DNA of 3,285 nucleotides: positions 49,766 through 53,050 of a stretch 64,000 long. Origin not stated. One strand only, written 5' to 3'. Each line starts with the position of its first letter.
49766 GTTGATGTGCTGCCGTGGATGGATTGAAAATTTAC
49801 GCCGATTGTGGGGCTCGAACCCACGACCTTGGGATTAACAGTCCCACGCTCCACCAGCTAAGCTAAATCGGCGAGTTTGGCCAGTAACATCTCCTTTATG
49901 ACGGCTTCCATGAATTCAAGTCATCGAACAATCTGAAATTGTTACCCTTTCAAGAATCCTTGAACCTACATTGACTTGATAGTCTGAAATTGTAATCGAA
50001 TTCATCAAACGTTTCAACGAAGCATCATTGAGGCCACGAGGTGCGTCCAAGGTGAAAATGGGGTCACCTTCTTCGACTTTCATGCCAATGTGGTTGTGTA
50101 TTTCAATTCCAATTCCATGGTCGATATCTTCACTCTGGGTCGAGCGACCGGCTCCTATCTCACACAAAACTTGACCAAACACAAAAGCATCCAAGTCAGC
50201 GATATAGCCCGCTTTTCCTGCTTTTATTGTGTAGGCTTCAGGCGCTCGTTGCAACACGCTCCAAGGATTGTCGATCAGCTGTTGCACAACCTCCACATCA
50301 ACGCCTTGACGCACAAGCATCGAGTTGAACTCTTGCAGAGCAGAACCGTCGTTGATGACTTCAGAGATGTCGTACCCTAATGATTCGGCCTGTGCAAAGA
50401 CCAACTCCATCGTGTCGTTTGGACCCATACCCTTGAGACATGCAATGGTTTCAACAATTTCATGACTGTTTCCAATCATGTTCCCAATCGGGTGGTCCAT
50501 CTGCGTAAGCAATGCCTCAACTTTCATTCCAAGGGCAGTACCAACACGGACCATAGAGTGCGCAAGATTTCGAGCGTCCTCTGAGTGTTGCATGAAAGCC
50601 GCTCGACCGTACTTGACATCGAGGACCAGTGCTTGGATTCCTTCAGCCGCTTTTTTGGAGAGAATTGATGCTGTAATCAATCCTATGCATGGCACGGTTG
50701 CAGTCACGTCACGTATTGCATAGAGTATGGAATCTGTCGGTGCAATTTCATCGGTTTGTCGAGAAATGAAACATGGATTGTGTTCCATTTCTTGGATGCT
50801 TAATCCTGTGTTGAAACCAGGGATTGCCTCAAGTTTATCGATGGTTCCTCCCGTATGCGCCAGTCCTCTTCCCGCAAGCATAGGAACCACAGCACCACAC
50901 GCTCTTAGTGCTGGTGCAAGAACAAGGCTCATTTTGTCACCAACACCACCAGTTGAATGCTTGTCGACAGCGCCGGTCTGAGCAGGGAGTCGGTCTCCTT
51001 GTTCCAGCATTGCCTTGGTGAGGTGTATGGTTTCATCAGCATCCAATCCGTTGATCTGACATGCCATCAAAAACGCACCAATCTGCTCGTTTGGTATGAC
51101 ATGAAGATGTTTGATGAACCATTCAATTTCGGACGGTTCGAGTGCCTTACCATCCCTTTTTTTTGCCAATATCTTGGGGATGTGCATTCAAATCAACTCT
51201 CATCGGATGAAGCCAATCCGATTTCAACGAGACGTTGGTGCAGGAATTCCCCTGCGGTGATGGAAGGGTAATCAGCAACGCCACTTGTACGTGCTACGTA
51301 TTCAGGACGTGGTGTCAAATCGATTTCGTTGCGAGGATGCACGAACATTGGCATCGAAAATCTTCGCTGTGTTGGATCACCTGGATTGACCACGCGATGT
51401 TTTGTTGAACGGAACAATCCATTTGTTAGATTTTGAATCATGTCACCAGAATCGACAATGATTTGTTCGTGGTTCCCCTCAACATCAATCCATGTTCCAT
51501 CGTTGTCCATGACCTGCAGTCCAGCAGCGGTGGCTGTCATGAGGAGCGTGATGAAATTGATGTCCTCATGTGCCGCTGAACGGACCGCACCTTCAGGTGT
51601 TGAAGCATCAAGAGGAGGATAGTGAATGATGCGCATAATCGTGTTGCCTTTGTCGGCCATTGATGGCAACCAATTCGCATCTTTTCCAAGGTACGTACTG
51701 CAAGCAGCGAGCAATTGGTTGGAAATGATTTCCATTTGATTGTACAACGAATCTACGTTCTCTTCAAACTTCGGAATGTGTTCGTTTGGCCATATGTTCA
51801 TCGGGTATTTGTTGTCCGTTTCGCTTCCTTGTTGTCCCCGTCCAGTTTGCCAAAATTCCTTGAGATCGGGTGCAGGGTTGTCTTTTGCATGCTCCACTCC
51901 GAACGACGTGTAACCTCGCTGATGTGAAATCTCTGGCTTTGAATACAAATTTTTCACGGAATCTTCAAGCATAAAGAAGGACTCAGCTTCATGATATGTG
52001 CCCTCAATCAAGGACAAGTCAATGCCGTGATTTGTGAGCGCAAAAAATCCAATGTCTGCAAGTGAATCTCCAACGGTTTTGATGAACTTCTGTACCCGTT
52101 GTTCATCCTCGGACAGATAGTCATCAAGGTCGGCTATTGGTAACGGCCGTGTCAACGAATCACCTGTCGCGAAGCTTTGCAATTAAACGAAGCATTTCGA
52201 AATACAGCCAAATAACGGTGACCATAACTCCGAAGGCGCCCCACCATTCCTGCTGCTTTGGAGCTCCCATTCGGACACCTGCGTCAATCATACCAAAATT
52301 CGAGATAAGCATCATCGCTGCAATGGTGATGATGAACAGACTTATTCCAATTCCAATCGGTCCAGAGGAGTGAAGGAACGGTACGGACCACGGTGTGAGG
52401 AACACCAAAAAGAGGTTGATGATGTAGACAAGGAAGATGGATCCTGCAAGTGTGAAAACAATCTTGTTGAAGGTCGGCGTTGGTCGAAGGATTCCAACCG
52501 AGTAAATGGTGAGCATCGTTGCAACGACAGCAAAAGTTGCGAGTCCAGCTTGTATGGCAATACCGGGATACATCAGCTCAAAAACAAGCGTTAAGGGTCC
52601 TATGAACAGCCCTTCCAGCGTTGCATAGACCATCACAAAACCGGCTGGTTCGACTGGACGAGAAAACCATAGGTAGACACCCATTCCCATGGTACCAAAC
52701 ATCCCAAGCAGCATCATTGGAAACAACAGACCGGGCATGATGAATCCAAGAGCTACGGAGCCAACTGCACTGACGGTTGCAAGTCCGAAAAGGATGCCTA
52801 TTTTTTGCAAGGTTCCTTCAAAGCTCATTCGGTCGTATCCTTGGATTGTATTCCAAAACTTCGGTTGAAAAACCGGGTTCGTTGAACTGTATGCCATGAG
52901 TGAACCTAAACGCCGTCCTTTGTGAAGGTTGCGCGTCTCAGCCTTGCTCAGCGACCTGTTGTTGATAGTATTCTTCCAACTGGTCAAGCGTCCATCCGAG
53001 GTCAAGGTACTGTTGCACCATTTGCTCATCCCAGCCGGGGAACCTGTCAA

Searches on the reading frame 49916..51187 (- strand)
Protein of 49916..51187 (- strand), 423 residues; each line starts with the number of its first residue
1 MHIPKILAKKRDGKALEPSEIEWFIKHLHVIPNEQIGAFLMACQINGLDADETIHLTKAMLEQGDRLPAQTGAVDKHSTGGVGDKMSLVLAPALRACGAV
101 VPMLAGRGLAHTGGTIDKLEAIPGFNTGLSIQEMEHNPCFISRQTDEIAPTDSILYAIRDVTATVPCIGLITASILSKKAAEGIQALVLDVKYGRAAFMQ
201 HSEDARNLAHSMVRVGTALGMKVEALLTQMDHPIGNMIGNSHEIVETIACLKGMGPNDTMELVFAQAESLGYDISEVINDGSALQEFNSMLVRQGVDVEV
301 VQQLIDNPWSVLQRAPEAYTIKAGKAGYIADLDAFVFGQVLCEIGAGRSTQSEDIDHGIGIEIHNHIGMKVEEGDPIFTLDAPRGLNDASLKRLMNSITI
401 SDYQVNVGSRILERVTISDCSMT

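Call 8: search_protein_families(library=pfam, proteins=[window:49916-51187:-], max_evalue=0.001)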
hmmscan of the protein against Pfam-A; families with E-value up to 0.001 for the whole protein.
window:49916-51187:- (423 aa): 3 families
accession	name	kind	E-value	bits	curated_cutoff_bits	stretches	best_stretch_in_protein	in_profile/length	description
PF00591.27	Glycos_transf_3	-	4.2e-27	95.8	27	1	72-269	3-225/253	Glycosyl transferase family, a/b domain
PF02885.22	Glycos_trans_3N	-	4.5e-16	58.8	26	1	5-64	2-63/63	Glycosyl transferase family, helical bundle domain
PF07831.19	PYNP_C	-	5.2e-15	55.3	27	1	328-401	1-75/75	Pyrimidine nucleoside phosphorylase C-terminal domain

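Call 35: search_protein_families(library=ncbifam, proteins=[window:49916-51187:-], max_evalue=0.001)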
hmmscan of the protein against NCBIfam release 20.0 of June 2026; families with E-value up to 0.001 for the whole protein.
window:49916-51187:- (423 aa): 9 families
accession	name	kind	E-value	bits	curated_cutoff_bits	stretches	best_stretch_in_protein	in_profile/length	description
NF004490.0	PRK05820.1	equivalog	1.7e-123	412.6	269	1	2-416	4-438/439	thymidine phosphorylase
TIGR02644.1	Y_phosphoryl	subfamily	1.1e-120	403.3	409.05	1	5-400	3-416/417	pyrimidine-nucleoside phosphorylase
NF004747.0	PRK06078.1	equivalog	1.6e-99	333.4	559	1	5-413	5-429/434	pyrimidine-nucleoside phosphorylase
TIGR02643.1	T_phosphoryl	equivalog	1.5e-98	330.6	570.7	1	6-411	6-433/437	thymidine phosphorylase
TIGR03327.1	AMP_phos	equivalog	5.6e-55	186.8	535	1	6-384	90-473/500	AMP phosphorylase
NF003338.0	PRK04350.1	subfamily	2.6e-53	181.2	434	1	7-383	96-474/502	thymidine phosphorylase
TIGR02645.1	ARCH_P_rylase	hypoth_equivalog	2.5e-50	171.3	434.6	1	7-383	90-471/493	putative thymidine phosphorylase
TIGR01245.1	trpD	equivalog_domain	1.8e-05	24.3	199.05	1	12-85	6-83/330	anthranilate phosphoribosyltransferase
NF011201.0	PRK14607.1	equivalog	9e-05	21.3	670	1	6-136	198-333/534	bifunctional anthranilate synthase component II/anthranilate phosphoribosyltransferase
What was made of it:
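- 49916..51187 (-): Thymidine phosphorylase (423 aa), last gene of the string. NCBIfam NF004490 at 412.6 bits, above the cut-off of 269 (call 35).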

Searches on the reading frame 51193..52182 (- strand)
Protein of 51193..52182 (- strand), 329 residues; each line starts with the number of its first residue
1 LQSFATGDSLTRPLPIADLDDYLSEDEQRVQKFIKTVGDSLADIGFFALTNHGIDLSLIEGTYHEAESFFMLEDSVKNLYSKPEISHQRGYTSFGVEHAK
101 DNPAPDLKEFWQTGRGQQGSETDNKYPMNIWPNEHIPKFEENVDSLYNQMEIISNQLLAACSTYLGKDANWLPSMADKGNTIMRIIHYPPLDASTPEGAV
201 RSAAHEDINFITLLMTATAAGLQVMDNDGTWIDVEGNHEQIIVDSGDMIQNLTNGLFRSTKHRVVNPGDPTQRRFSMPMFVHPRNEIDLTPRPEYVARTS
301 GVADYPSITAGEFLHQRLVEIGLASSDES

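Call 8: search_protein_families(library=pfam, proteins=[window:51193-52182:-], max_evalue=0.001)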
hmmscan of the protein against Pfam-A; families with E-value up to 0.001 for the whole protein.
window:51193-52182:- (329 aa): 2 families
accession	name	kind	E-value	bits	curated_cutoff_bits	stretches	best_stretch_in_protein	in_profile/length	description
PF14226.12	DIOX_N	-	1e-23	84.7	27.3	1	14-134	1-117/117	non-haem dioxygenase in morphine synthesis N-terminal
PF03171.26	2OG-FeII_Oxy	-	2.8e-20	72.9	23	1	181-283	3-101/101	2OG-Fe(II) oxygenase superfamily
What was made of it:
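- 51193..52182 (-): 2OG-Fe(II) oxygenase (DIOX_N + 2OG-FeII_Oxy); function in the module unknown. Pfam (call 8).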

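Call 35: search_protein_families(library=ncbifam, proteins=[window:51193-52182:-], max_evalue=0.001)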
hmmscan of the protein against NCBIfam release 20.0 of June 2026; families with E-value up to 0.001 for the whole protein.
window:51193-52182:- (329 aa): 0 families

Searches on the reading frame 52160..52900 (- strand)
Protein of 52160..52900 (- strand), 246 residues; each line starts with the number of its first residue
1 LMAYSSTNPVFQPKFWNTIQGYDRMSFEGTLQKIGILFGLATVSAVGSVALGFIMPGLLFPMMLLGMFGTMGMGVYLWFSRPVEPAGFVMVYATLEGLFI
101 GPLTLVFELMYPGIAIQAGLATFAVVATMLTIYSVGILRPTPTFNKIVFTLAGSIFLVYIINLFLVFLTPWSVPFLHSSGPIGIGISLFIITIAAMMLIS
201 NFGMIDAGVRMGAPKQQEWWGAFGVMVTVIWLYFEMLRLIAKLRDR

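Call 8: search_protein_families(library=pfam, proteins=[window:52160-52900:-], max_evalue=0.001)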
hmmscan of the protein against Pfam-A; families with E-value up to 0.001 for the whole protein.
window:52160-52900:- (246 aa): 1 family
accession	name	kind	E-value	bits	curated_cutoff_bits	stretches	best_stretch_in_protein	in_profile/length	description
PF12811.12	BaxI_1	-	2.4e-57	194.7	26.2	1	8-244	1-232/233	Bax inhibitor 1 like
